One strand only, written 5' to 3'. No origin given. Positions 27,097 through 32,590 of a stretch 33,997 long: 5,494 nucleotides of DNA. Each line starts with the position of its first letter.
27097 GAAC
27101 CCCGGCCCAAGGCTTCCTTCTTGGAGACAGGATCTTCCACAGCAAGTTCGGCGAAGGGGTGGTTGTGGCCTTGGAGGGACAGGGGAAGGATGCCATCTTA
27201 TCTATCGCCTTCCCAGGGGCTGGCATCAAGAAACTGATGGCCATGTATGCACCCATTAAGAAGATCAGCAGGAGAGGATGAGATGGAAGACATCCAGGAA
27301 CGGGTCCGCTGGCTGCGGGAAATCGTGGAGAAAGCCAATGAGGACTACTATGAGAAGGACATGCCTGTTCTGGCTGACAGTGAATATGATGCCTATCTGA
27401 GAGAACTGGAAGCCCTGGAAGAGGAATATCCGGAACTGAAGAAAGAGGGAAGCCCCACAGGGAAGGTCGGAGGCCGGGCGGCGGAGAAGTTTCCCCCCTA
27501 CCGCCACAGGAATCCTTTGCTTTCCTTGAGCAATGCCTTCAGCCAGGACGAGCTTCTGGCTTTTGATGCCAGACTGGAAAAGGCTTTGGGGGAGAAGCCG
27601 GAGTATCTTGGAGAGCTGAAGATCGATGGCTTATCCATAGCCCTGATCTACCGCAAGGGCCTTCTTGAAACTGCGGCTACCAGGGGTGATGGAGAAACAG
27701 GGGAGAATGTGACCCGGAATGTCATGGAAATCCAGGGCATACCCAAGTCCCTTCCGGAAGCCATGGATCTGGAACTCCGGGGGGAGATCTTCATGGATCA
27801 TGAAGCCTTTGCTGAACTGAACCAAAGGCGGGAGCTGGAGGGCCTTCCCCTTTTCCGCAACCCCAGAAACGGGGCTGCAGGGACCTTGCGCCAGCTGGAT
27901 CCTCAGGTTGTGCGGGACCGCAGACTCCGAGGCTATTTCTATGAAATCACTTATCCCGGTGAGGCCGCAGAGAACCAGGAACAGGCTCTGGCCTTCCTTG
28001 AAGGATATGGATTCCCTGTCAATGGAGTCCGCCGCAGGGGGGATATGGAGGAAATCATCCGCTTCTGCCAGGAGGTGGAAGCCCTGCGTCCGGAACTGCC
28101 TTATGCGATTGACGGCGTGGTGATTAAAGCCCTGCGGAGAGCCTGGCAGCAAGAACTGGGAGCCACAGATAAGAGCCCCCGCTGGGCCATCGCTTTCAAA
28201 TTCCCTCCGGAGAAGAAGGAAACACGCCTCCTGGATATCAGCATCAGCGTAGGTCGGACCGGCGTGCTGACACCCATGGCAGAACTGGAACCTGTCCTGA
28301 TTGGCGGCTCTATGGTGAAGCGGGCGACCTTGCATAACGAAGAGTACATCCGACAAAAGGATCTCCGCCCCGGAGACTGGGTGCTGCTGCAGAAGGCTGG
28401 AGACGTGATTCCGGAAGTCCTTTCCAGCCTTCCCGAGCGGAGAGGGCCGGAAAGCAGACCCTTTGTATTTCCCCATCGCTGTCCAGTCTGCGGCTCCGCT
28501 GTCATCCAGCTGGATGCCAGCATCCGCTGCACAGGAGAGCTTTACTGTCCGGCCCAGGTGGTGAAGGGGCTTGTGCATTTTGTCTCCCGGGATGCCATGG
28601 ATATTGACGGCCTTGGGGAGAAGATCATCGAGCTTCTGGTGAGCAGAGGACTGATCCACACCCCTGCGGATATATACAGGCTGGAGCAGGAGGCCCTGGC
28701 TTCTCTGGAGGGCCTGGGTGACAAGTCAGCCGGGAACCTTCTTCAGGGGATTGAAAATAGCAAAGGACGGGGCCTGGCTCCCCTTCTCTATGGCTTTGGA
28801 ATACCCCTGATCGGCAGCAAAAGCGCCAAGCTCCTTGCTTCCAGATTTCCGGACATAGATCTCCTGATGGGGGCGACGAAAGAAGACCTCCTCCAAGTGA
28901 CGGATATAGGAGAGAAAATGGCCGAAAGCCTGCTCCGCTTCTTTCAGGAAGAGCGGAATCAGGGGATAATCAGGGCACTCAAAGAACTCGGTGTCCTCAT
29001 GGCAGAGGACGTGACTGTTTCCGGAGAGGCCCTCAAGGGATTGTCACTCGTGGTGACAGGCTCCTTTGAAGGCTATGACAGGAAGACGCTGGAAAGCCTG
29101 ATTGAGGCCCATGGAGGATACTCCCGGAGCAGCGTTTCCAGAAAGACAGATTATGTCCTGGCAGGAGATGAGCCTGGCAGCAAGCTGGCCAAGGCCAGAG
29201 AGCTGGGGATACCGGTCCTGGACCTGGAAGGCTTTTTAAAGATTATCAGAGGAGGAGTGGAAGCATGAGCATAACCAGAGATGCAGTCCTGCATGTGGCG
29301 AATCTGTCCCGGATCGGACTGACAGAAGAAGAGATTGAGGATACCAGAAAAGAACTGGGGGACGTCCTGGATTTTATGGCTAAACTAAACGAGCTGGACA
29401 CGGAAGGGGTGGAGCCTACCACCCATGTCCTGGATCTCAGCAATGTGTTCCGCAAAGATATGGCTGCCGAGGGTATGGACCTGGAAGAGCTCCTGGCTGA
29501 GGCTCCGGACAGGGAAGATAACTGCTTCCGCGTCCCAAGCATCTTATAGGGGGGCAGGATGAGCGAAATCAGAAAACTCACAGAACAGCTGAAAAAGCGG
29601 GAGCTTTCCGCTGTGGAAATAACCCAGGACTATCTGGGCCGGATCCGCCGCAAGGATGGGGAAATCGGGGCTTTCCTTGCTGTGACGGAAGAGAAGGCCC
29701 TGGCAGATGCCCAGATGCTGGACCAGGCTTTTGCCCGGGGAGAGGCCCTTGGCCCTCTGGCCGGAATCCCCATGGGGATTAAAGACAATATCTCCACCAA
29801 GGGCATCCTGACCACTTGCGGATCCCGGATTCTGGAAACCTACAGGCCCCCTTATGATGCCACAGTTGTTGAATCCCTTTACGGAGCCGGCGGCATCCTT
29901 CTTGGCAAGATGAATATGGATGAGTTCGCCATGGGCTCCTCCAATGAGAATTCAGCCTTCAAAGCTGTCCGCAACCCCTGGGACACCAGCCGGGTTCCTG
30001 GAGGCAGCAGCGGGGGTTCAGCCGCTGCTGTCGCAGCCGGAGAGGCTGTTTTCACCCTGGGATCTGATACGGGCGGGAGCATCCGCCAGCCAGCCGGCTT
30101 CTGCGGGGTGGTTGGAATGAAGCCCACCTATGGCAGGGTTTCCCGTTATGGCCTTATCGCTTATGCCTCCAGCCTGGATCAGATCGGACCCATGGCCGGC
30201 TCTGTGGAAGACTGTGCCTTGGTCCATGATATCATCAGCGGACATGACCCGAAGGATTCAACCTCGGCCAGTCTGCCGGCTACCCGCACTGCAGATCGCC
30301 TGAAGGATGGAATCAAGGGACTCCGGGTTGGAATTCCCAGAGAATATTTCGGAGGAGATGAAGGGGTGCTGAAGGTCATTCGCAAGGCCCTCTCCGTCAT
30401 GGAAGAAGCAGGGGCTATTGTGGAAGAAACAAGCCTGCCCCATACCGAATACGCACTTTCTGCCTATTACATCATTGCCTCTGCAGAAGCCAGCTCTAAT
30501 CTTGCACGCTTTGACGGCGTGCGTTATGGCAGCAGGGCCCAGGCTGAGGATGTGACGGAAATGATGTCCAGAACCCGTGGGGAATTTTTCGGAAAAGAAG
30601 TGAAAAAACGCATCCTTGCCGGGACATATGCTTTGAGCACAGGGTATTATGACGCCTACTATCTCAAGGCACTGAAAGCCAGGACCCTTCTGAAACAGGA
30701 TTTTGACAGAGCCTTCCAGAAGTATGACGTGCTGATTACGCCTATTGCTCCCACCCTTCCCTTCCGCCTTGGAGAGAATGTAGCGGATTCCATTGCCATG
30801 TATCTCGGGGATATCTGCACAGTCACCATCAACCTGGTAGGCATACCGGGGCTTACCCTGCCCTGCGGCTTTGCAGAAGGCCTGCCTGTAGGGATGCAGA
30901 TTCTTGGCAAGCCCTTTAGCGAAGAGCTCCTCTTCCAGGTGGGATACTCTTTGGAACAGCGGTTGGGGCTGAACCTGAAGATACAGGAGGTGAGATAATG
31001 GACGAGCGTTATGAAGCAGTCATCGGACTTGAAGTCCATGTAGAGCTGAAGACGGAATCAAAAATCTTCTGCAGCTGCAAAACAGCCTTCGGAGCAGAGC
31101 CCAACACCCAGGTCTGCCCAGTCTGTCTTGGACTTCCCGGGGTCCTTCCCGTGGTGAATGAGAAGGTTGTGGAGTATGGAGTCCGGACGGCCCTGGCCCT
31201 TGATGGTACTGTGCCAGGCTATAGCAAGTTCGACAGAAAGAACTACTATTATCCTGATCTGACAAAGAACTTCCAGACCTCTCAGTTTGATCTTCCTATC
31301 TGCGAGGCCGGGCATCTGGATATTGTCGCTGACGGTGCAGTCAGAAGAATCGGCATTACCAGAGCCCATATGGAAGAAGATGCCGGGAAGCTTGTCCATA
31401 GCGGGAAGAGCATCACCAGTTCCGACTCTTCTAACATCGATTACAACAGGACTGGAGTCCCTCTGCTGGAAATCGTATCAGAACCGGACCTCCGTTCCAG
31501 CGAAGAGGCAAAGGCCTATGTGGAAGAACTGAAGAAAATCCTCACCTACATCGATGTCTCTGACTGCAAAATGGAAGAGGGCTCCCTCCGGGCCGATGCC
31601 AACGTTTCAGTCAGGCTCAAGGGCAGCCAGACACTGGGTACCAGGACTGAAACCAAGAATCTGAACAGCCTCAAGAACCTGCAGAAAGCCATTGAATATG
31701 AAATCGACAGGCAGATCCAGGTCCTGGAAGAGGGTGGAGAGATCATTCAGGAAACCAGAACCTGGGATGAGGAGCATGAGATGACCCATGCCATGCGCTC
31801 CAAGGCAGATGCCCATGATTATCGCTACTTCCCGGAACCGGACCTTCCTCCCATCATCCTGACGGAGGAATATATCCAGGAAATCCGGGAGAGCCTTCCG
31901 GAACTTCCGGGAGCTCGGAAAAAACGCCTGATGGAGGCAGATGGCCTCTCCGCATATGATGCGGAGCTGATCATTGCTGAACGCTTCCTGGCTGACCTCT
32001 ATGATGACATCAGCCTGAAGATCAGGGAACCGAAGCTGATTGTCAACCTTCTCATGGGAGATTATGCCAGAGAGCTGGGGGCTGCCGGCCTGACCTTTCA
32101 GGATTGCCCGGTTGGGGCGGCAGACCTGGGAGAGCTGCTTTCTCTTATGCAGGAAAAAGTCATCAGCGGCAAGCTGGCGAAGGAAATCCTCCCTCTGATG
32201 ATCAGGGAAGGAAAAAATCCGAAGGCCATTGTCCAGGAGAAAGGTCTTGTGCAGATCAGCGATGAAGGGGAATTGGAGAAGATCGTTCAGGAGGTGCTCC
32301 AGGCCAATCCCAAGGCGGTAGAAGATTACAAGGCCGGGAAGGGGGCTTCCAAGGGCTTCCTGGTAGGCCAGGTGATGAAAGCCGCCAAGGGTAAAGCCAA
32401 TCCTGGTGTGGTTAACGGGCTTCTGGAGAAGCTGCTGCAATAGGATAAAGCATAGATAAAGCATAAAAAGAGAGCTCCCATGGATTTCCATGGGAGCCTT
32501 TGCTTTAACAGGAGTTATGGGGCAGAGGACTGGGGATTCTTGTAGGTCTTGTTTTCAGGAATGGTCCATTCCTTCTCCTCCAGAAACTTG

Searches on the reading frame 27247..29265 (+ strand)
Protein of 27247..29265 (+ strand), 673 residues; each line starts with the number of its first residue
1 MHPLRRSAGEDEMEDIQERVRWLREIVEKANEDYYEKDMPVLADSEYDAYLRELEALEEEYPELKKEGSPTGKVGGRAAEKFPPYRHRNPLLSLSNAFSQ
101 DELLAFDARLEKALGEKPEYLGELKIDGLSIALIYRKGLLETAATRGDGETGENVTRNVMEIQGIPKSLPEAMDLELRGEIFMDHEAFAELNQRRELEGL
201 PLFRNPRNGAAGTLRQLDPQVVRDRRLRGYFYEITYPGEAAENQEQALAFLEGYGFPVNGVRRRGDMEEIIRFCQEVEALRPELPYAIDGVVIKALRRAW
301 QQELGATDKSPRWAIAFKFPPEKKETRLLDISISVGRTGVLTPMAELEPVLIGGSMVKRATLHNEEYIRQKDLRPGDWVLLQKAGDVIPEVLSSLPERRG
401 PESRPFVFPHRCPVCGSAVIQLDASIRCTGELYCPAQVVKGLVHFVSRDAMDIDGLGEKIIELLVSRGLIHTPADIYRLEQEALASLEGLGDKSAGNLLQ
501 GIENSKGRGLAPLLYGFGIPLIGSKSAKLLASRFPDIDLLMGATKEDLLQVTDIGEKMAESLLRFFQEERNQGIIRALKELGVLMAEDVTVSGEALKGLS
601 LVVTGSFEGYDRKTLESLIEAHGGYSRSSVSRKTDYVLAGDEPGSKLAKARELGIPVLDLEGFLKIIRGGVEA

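Call 27: search_protein_families(library=pfam, proteins=[window:27247-29265:+], max_evalue=0.00001)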
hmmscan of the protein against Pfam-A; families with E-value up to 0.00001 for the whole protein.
window:27247-29265:+ (673 aa): 9 families
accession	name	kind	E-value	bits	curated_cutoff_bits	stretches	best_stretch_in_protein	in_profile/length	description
PF01653.23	DNA_ligase_aden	-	2.4e-80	270.1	27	1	81-322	3-253/253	NAD-dependent DNA ligase adenylation domain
PF03120.22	DNA_ligase_OB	-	1.3e-32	111.9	32.9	1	325-400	1-76/79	NAD-dependent DNA ligase OB-fold domain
PF12826.13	HHH_2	-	2.1e-20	73.1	27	1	513-575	2-64/64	Helix-hairpin-helix motif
PF14520.12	HHH_5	-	9.7e-17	61.6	27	2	448-502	2-55/57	Helix-hairpin-helix domain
PF00533.33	BRCT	-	5.2e-13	49.5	21.3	1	596-666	6-77/78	BRCA1 C Terminus (BRCT) domain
PF12738.14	PTCB-BRCT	-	2.3e-07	31.1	22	1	603-659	4-60/63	twin BRCT domain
PF03119.21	DNA_ligase_ZBD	-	3.6e-07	30.4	25.8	1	411-436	1-27/27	NAD-dependent DNA ligase C4 zinc finger domain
PF22745.1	Nlig-Ia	-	2e-06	28.8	27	1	16-64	2-50/92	DNA ligase-like, N-terminal NAD+-binding domain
PF00633.29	HHH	-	9.9e-06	25.6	24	0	543-565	8-30/30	Helix-hairpin-helix motif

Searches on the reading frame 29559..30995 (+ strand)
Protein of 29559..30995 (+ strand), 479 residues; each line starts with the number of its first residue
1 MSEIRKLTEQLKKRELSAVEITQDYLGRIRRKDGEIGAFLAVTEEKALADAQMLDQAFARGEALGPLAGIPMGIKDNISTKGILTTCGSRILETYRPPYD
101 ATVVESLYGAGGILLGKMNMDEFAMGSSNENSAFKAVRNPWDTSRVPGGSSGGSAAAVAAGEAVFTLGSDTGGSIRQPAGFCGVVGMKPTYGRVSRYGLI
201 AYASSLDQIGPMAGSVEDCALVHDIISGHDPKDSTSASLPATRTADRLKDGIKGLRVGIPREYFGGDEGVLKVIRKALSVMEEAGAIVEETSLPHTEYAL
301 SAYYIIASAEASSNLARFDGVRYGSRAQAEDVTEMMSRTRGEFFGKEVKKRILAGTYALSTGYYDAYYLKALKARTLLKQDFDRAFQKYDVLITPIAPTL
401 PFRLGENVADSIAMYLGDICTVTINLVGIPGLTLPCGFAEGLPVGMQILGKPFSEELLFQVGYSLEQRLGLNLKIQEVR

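Call 28: search_protein_families(library=pfam, proteins=[window:29559-30995:+], max_evalue=0.00001)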
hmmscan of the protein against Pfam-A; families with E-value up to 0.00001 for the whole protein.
window:29559-30995:+ (479 aa): 1 family
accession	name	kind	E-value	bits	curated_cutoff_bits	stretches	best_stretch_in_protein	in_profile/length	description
PF01425.27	Amidase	-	7.2e-156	520.1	27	1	20-458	1-444/445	Amidase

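Call 64: find_encoding_contigs(protein=window:29559-30995:+, flank=10000, max_places=3)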
Protein window:29559-30995:+ (479 aa): 22 contigs read that carry it; 3 places shown.
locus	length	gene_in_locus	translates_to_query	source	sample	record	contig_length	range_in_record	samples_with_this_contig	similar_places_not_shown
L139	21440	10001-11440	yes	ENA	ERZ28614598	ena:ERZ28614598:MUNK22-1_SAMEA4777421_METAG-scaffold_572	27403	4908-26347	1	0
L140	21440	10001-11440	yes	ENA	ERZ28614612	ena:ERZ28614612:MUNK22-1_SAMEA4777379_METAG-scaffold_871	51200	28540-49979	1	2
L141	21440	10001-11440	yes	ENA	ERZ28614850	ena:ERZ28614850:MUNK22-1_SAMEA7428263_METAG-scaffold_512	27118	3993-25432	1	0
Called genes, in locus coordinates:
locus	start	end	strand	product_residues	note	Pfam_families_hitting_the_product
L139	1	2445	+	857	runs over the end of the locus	PF02739:5_3_exonuc_N, PF01367:5_3_exonuc, PF00476:DNA_pol_A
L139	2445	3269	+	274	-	PF01149:Fapy_DNA_glyco, PF06831:H2TH, PF06827:zf-FPG_IleRS (weak)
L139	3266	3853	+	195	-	PF01121:CoaE, PF13238:AAA_18 (weak)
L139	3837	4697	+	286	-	PF00398:RrnaAD, PF13649:Methyltransf_25 (weak)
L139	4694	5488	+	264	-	PF01790:LGT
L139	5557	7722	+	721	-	PF00580:UvrD-helicase, PF01443:Viral_helicase1 (faint), PF13245:AAA_19, PF13604:AAA_30 (faint), PF13361:UvrD_C, PF13538:UvrD_C_2, PF21196:PcrA_UvrD_tudor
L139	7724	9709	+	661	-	PF22745:Nlig-Ia, PF01653:DNA_ligase_aden, PF03120:OB_DNA_ligase, PF03119:DNA_ligase_ZBD (weak), PF14520:HHH_5, PF12826:HHH_2, PF14520:HHH_5 (weak), PF00533:BRCT, +2 more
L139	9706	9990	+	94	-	PF02686:GatC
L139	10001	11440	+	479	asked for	PF01425:Amidase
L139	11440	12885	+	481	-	PF02934:GatB_N, PF02637:GatB_Yqey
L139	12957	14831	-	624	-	PF00884:Sulfatase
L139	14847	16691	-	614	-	PF00884:Sulfatase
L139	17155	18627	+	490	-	-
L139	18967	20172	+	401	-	PF00579:tRNA-synt_1b, PF01479:S4 (faint)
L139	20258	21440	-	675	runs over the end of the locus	PF00912:Transgly, PF00905:Transpeptidase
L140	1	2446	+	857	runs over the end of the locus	PF02739:5_3_exonuc_N, PF01367:5_3_exonuc, PF00476:DNA_pol_A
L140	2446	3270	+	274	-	PF01149:Fapy_DNA_glyco, PF06831:H2TH, PF06827:zf-FPG_IleRS (weak)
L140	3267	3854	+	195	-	PF01121:CoaE, PF13238:AAA_18 (weak)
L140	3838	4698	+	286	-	PF00398:RrnaAD, PF13649:Methyltransf_25 (weak)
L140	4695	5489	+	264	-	PF01790:LGT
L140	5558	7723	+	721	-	PF00580:UvrD-helicase, PF01443:Viral_helicase1 (faint), PF13245:AAA_19, PF13604:AAA_30 (faint), PF13361:UvrD_C, PF13538:UvrD_C_2, PF21196:PcrA_UvrD_tudor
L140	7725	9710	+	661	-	PF22745:Nlig-Ia, PF01653:DNA_ligase_aden, PF03120:OB_DNA_ligase, PF03119:DNA_ligase_ZBD (weak), PF14520:HHH_5, PF12826:HHH_2, PF14520:HHH_5 (weak), PF00533:BRCT, +2 more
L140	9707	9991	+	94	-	PF02686:GatC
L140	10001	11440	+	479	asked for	PF01425:Amidase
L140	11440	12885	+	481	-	PF02934:GatB_N, PF02637:GatB_Yqey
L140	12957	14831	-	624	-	PF00884:Sulfatase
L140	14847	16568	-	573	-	PF00884:Sulfatase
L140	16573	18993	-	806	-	PF00912:Transgly, PF00905:Transpeptidase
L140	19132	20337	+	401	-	PF00579:tRNA-synt_1b, PF01479:S4 (faint)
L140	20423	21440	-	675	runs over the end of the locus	PF00912:Transgly, PF00905:Transpeptidase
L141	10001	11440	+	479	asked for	PF01425:Amidase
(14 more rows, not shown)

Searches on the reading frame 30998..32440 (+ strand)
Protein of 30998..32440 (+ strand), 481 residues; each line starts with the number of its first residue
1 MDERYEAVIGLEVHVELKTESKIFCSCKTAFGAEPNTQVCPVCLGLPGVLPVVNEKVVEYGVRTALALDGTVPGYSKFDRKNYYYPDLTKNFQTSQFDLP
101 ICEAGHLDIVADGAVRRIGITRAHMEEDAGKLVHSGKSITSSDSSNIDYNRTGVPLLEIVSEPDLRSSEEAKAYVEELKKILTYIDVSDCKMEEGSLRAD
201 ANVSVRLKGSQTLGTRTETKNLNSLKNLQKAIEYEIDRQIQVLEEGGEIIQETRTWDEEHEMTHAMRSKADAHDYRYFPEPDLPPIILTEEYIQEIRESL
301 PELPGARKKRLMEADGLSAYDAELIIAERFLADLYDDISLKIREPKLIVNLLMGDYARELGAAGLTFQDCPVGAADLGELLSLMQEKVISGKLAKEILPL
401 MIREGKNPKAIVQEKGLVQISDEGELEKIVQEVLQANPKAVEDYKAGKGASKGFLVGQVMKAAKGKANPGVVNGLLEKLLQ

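Call 28: search_protein_families(library=pfam, proteins=[window:30998-32440:+], max_evalue=0.00001)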
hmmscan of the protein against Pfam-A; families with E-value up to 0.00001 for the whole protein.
window:30998-32440:+ (481 aa): 2 families
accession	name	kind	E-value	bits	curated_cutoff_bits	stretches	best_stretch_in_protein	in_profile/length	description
PF02934.20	GatB_N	-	7e-122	406.4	23.4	1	8-294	2-277/277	GatB/GatE catalytic domain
PF02637.23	GatB_Yqey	-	1.9e-47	161.3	27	1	335-480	3-148/148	GatB domain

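Call 44: find_homologous_proteins(query=window:30998-32440:+, max_evalue=1e-50)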
Query window:30998-32440:+ (481 aa): 8000 proteins with E <= 1e-50 among 8000 candidates; the best 120 are listed.
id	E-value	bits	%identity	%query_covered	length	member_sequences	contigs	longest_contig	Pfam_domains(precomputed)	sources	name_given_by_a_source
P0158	0.0e+0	1055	99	100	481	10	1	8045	PF02637.24,PF02934.21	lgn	-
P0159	1.2e-245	834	77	99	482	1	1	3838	PF02637.24,PF02934.21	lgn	-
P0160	4.2e-245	832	77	99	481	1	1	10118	PF02637.24,PF02934.21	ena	-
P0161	8.5e-245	831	78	99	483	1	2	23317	PF02637.24,PF02934.21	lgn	-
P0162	2.4e-244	830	77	99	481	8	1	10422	PF02637.24,PF02934.21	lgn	-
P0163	2.0e-243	827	78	99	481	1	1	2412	PF02637.24,PF02934.21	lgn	-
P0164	2.9e-243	826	77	99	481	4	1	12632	PF02637.24,PF02934.21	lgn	-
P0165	2.0e-242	823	76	99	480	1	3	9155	PF02637.24,PF02934.21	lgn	-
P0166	2.5e-242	823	76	99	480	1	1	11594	PF02637.24,PF02934.21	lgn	-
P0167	2.8e-242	823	75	100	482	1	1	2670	PF02637.24,PF02934.21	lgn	-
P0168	3.0e-242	823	77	99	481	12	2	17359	PF02637.24,PF02934.21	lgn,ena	-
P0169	7.9e-242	821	76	100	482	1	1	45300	PF02637.24,PF02934.21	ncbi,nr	ncbi:MAG: Asp-tRNA(Asn)/Glu-tRNA(Gln) amidotransferase subunit GatB [Firmicutes bacterium]|nr:Asp-tR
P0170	1.2e-240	817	76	99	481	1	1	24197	PF02637.24,PF02934.21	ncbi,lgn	-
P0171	6.1e-240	815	75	100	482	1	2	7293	PF02637.24,PF02934.21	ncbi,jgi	-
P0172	3.9e-239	812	75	99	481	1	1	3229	PF02637.24,PF02934.21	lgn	-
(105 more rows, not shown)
